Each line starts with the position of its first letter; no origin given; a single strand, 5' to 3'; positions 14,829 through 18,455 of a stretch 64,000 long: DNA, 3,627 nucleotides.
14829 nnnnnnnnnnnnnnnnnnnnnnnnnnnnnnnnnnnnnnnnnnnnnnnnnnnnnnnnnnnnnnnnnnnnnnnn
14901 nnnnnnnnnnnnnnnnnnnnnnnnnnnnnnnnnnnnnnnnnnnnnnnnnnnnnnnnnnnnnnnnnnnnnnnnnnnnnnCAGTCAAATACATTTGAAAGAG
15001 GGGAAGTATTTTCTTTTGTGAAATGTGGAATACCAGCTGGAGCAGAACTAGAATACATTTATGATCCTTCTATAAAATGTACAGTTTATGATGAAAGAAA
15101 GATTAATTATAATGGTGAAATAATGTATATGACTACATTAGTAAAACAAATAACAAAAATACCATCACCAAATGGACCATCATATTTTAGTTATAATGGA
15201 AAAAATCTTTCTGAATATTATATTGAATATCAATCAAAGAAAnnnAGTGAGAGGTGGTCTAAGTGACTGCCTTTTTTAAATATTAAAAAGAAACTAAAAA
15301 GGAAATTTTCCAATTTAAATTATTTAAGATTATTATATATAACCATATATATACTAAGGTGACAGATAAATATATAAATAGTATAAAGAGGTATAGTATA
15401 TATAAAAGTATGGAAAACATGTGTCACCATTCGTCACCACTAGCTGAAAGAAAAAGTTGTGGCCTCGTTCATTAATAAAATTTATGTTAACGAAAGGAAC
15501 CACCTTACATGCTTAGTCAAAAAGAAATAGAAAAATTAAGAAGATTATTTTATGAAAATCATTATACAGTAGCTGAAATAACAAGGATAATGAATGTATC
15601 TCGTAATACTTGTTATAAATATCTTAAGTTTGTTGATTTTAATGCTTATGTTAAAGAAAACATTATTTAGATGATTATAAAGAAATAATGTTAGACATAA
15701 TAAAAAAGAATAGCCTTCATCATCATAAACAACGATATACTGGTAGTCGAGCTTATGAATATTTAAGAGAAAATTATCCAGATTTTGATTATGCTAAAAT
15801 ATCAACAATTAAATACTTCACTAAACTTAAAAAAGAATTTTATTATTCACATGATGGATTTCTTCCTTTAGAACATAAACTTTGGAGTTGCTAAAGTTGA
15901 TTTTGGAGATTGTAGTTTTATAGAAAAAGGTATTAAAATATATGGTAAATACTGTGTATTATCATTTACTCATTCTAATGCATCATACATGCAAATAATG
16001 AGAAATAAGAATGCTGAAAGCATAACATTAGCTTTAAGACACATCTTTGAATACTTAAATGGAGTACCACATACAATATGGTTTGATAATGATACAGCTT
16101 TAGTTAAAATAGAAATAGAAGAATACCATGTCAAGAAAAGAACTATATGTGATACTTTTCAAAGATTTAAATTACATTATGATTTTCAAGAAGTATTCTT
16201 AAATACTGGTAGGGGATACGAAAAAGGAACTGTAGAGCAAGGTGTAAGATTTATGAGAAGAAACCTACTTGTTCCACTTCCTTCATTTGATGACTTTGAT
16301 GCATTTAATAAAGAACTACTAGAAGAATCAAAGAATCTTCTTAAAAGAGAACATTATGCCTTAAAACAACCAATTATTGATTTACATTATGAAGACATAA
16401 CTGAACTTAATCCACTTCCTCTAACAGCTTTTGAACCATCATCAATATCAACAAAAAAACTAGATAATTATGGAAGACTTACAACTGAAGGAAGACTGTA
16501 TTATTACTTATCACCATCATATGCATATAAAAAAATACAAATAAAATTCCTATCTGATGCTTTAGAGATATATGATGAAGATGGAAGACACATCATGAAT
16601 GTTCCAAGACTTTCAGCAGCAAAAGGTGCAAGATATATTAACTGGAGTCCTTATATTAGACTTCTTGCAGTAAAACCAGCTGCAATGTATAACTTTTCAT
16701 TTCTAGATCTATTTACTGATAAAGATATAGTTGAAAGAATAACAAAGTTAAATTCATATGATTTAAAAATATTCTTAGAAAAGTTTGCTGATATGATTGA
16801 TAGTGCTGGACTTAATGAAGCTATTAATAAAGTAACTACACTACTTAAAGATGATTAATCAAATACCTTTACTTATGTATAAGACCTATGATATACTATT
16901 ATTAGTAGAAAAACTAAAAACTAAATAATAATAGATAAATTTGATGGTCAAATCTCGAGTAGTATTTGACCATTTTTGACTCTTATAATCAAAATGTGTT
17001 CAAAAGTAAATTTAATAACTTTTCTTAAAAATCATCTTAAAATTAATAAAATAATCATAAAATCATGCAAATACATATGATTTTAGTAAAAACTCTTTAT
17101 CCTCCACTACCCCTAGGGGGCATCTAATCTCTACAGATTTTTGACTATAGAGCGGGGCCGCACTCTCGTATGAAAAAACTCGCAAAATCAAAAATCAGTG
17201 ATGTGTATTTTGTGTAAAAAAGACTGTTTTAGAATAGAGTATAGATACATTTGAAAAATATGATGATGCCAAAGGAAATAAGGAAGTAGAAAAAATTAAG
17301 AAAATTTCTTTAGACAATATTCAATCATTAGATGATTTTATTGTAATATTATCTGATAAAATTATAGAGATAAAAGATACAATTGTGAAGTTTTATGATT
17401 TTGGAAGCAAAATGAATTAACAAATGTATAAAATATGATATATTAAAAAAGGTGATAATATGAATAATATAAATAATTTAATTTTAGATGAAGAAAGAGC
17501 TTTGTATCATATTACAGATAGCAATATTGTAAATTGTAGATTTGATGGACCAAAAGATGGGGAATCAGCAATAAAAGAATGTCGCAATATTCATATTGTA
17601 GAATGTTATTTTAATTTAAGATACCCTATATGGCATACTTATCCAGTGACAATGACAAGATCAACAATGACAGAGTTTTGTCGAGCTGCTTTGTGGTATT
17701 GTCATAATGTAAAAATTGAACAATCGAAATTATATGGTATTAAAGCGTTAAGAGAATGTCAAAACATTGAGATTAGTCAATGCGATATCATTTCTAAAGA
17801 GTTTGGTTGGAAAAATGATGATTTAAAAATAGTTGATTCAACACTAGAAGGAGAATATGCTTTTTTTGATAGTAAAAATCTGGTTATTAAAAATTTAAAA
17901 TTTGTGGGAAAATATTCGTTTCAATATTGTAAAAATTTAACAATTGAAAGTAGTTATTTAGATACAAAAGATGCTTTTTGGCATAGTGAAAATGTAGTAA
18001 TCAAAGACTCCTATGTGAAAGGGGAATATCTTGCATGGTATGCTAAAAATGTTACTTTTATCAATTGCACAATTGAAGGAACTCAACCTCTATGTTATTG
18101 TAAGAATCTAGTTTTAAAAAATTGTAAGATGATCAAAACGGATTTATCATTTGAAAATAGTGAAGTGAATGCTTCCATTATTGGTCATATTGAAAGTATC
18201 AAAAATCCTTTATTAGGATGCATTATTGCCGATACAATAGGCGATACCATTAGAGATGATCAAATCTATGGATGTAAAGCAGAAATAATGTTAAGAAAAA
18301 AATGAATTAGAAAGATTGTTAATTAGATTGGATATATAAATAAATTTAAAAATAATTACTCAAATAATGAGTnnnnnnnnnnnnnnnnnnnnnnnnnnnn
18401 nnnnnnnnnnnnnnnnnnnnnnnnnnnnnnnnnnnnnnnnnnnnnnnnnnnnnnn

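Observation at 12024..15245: Unusually long (1073 aa) DUF262-DUF1524 GmrSD-like protein with about 450-aa uncharacterised C-terminal extension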

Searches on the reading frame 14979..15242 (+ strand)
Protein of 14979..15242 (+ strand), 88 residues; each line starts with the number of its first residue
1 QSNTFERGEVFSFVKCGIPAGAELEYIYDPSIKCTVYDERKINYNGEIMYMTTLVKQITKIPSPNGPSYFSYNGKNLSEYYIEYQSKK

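Call 26: find_homologous_proteins(query=A1, max_evalue=0.01)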
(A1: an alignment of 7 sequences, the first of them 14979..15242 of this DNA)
Query A1 (7 sequences) (88 aa, profile of the alignment): 34 proteins with E <= 0.01 among 170 candidates.
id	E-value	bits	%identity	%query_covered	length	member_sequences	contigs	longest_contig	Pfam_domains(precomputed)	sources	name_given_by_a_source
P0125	1.1e-34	136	60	93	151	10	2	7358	-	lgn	-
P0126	1.1e-32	130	63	92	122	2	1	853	PF00815.26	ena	-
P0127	8.4e-32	127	61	92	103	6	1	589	-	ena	-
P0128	9.3e-29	117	60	88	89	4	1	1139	-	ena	-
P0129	2.1e-27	113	52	98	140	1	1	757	-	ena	-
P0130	7.7e-27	111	48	89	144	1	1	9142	-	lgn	-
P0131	1.3e-25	107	46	89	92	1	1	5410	-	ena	-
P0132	2.9e-25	106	43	89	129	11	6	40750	-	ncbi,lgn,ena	-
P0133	1.9e-24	103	50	90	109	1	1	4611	-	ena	-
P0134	9.7e-21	91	50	89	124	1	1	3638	-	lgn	-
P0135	1.2e-20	91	29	84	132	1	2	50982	-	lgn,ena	-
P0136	1.2e-20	91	51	86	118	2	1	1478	-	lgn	-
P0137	1.6e-20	91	61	64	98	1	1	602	-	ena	-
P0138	1.9e-20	90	61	68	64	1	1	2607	-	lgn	-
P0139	1.1e-19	88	44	89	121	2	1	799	-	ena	-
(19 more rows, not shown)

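Call 41: search_protein_families(library=pfam, alignment_id=A4, max_evalue=10)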
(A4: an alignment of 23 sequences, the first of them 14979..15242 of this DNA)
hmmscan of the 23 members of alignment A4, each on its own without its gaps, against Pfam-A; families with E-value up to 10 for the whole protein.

A. member 1, window:14979-15242:+ (88 aa): 2 families
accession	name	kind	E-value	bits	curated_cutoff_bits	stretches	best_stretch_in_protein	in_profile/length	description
PF21175.2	RecR_C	-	0.016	15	22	1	17-27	1-11/24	RecR, C-terminal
PF13497.11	DUF4121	-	0.081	12.6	27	1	43-87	131-172/264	Domain of unknown function (DUF4121)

B. families by the number of members that match (of 23 scanned): 7 families
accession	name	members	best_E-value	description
PF21175.2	RecR_C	9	0.00021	RecR, C-terminal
PF11149.13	DUF2924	9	0.00051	Protein of unknown function (DUF2924)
PF22403.1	DUF6981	1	0.048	Domain of unknown function (DUF6981)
PF13497.11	DUF4121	1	0.081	Domain of unknown function (DUF4121)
PF09008.15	Head_binding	1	0.12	Head binding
PF13522.11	GATase_6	1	0.19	Glutamine amidotransferase domain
PF01355.22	HIPIP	1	0.25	High potential iron-sulfur protein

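Call 42: search_solved_structures(query=A4, max_evalue=10)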
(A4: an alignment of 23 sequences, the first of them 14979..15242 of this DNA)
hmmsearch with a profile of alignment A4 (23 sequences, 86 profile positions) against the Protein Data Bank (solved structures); distinct sequences matched with E-value up to 10: 5.
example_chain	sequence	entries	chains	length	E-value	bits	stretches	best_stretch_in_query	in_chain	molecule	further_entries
7ocm_A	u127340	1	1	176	0.41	13.8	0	6-26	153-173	Hepatocyte growth factor alpha chain,Hepatocyte growth factor alpha chain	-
4p8u_A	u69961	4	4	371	0.76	12.9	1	11-60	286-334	Chitinase-3-like protein 2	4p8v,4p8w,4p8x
2aqx_A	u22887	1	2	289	1.3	12.1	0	10-34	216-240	PREDICTED: inositol 1,4,5-trisphosphate 3-kinase B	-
3mej_A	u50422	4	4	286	3.1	11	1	47-83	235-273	transcriptional regulator ywtF | Putative transcriptional regulator ywtF | Polyisoprenyl-teichoic acid--peptidoglycan teichoic acid transferase TagT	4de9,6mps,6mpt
6uf5_A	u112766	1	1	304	3.6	10.7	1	47-83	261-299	Polyisoprenyl-teichoic acid--peptidoglycan teichoic acid transferase TagT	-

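Call 54: predict_structure(alignment_id=A4)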
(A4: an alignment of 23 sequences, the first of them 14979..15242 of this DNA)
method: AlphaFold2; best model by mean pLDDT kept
length: 88 residues; sequences in the alignment: 23
mean_pLDDT: 86.4   pTM: 0.72
mean pLDDT of the five models: 86.4, 86.0, 85.7, 85.4, 80.9
residues with pLDDT >= 90: 57; 70-90: 20; 50-70: 6; < 50: 5
segments of 3 or more residues with pLDDT < 50: 1-5
pLDDT, mean of each block of 10 residues (from residue 1): 54 91 94 94 95 92 89 92 73
secondary structure, 60 per line:
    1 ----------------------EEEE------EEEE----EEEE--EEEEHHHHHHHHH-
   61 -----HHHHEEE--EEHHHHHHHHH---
elements in order: E23-26 E33-36 E41-44 E47-50 H51-59 H66-69 E70-72 H77-85

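Call 56: search_protein_representatives(alignment_id=A4)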
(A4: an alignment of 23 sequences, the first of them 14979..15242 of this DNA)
Query: 23 sequences, 86 profile positions. Proteins with E-value up to 0.001 (for the whole library): 2294; up to 1e-10: 834; up to 1e-30: 25. The best 150 are listed.
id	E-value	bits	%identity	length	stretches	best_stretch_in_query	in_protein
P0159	2.4e-75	264.6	-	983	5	3-83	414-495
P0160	2.2e-60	216.6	-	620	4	5-79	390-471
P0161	5.4e-53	192.9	-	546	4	3-84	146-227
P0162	5.5e-50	183.3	-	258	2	5-82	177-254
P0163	1.6e-48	178.6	-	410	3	4-67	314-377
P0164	1.2e-47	175.7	-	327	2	3-82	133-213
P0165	1.5e-47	175.4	-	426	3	3-82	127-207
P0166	1.6e-41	156.2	-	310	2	6-82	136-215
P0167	2.3e-41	155.7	-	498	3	9-85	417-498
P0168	2.2e-39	149.3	-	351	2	6-84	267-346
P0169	2.4e-37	142.8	-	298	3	2-79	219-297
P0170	6.8e-36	138.1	-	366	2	3-82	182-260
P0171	7.4e-36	138.0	-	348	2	3-84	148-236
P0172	1.6e-35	137.0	-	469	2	3-83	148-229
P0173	6.0e-35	135.1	-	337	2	2-82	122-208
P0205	3.6e-26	106.9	-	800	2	3-82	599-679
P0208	1.1e-25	105.4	-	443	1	2-83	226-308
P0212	2.8e-25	104.1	-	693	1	5-84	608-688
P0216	1.1e-24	102.2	-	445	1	3-86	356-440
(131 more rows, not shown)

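Call 57: search_protein_families(library=pfam, proteins=[P0159, P0160, P0161, P0163, P0167, P0205, P0212, P0208, P0216, P0172], max_evalue=0.01)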
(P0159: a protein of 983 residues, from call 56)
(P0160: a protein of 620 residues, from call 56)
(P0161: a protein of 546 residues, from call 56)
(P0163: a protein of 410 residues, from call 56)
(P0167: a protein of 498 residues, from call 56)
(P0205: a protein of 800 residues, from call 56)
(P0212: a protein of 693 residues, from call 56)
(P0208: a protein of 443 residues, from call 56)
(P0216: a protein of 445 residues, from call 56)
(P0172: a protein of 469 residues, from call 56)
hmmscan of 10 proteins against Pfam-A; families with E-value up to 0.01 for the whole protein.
P0159 (983 aa): 0 families

P0160 (620 aa): 2 families
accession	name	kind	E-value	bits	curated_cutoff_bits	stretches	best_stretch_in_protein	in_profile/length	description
PF11149.13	DUF2924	-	1.3e-05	25.9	31.2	0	359-442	40-121/135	Protein of unknown function (DUF2924)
PF10544.15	T5orf172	-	6.2e-05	23.9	20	1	16-64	2-52/101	T5orf172 domain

P0161 (546 aa): 0 families

P0163 (410 aa): 3 families
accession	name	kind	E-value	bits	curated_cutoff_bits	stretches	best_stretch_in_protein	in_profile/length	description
PF10544.15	T5orf172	-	5.3e-12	46.6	20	1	4-81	2-92/101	T5orf172 domain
PF13455.12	MUG113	-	5.3e-06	27.4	22.3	1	18-82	2-66/73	Meiotically up-regulated gene 113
PF13669.12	Glyoxalase_4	-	0.0035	18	27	0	273-315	58-100/109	Glyoxalase/Bleomycin resistance protein/Dioxygenase superfamily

P0167 (498 aa): 3 families
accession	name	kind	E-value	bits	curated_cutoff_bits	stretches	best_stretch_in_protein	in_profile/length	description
PF10544.15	T5orf172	-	2.8e-12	47.5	20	1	9-98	1-96/101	T5orf172 domain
PF13455.12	MUG113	-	2.5e-11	44.4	22.3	1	36-99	7-70/73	Meiotically up-regulated gene 113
PF22403.1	DUF6981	-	0.0037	17.6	26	0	284-310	54-80/84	Domain of unknown function (DUF6981)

P0205 (800 aa): 2 families
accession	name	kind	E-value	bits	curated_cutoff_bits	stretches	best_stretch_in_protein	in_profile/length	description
PF03235.19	GmrSD_N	-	6.3e-31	108.5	33.2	1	15-222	8-198/199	GmrSD restriction endonuclease, N-terminal domain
PF07510.16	GmrSD_C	-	4.7e-25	88.5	23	1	441-576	2-137/138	GmrSD restriction endonucleases, C-terminal domain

P0212 (693 aa): 2 families
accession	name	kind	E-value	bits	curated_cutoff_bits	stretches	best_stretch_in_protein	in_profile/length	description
PF03235.19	GmrSD_N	-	1e-36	127.4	33.2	1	9-217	3-199/199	GmrSD restriction endonuclease, N-terminal domain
PF07510.16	GmrSD_C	-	9e-13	48.7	23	1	441-581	26-137/138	GmrSD restriction endonucleases, C-terminal domain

P0208 (443 aa): 0 families

P0216 (445 aa): 2 families
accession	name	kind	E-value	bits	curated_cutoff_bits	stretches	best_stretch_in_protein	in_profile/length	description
PF04471.18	Mrr_cat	-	1.6e-22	80.2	21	1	187-295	3-115/115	Restriction endonuclease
PF22722.2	NA-iREase1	-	4.5e-07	30.3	27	1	193-292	1-105/106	NACHT-associated inactive Restriction Endonuclease 1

P0172 (469 aa): 2 families
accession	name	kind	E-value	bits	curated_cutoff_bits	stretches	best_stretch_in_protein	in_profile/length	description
PF10544.15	T5orf172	-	1.5e-05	25.9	20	1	8-69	1-64/101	T5orf172 domain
PF21196.3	PcrA_UvrD_tudor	-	0.00025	21.3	23.9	1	417-452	3-40/48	PcrA/UvrD tudor domain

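Call 74: fold_search(model_id=the predicted structure, library=pdb)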
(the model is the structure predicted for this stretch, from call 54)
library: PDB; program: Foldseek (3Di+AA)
matches with E <= 10: 220; with E <= 0.001: 0
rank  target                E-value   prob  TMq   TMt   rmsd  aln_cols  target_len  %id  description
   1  6pbd_B                1.0e-03  1.00  0.77  0.23   2.7        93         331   13  DNA N6-Adenine Methyltransferase CcrM In Complex with Double-Stranded DNA Oligonucleotide Containing Its Recognition S (released 2019-10-23)
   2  6pbd_A                4.1e-03  1.00  0.75  0.21   4.6        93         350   12  DNA N6-Adenine Methyltransferase CcrM In Complex with Double-Stranded DNA Oligonucleotide Containing Its Recognition S (released 2019-10-23)
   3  7ydw_B                5.9e-02  0.96  0.54  0.50   3.2        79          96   18  Crystal structure of the MPND-DNA complex (released 2023-02-15)
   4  7ydw_A                1.2e-01  0.77  0.49  0.47   3.6        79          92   18  Crystal structure of the MPND-DNA complex (released 2023-02-15)
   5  7ydt_A                1.3e-01  0.72  0.46  0.45   4.0        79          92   19  Crystal structure of mouse MPND (released 2023-02-15)
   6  1oqj_B                3.1e-01  0.82  0.53  0.53   4.2        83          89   11  Crystal structure of the SAND domain from glucocorticoid modulatory element binding protein-1 (GMEB1) (released 2003-11-11)
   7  1ufn_MODEL_1_A        7.9e-01  0.33  0.49  0.46   7.9        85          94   13  Solution structure of the SAND domain of the putative nuclear protein homolog (5830484A20Rik) (released 2004-06-22)
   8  6skf_BU               1.0e+00  0.08  0.23  0.22  10.4        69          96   16  Cryo-EM Structure of T. kodakarensis 70S ribosome (released 2020-07-29)
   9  9e6q_AS               1.1e+00  0.10  0.27  0.24   9.7        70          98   14  Cryo-EM structure of the Pyrobaculum calidifontis 50S ribosomal subunit in complex with Dri (released 2024-11-20)
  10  9gb1_1                1.2e+00  0.02  0.12  0.05  13.3        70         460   10  Extended phiCD508 tail (released 2025-03-26)
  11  1h5p_MODEL_1_A        1.3e+00  0.38  0.52  0.48   5.3        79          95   16  Solution structure of the human Sp100b SAND domain by heteronuclear NMR. (released 2001-07-06)
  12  9v1l_lH               1.3e+00  0.10  0.30  0.17   9.3        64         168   16  Cryo- EM structure of large subunit (LSU) of 75S ribosome with P- tRNA from Entamoeba histolytica (released 2025-10-15)
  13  8azw_J                1.4e+00  0.02  0.14  0.11  12.6        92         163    6  Cryo-EM structure of the plant 60S subunit (released 2023-06-07)
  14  9v21_lH               1.8e+00  0.09  0.33  0.17   8.9        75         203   15  Cryo- EM structure of 75S ribosome with P- tRNA from Entamoeba histolytica (released 2025-10-08)
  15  9w7t_A                1.8e+00  0.05  0.24  0.03  17.1        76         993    9  SuperFi Cas9 - 20nt sgRNA - DNA ternary complex Class B (released 2025-12-31)
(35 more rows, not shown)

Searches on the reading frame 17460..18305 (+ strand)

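Call 6: search_protein_families(library=pfam, proteins=[window:17460-18305:+], max_evalue=0.001)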
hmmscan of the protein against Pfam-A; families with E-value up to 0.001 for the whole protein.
window:17460-18305:+ (281 aa): 2 families
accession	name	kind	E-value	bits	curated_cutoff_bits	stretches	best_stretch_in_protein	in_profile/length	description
PF12541.14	DUF3737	-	4.2e-108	361.2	23.9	1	3-271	2-268/275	Protein of unknown function (DUF3737)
PF13229.12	Beta_helix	-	0.00041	20.4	25.9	0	170-227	46-113/158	Right handed beta helix region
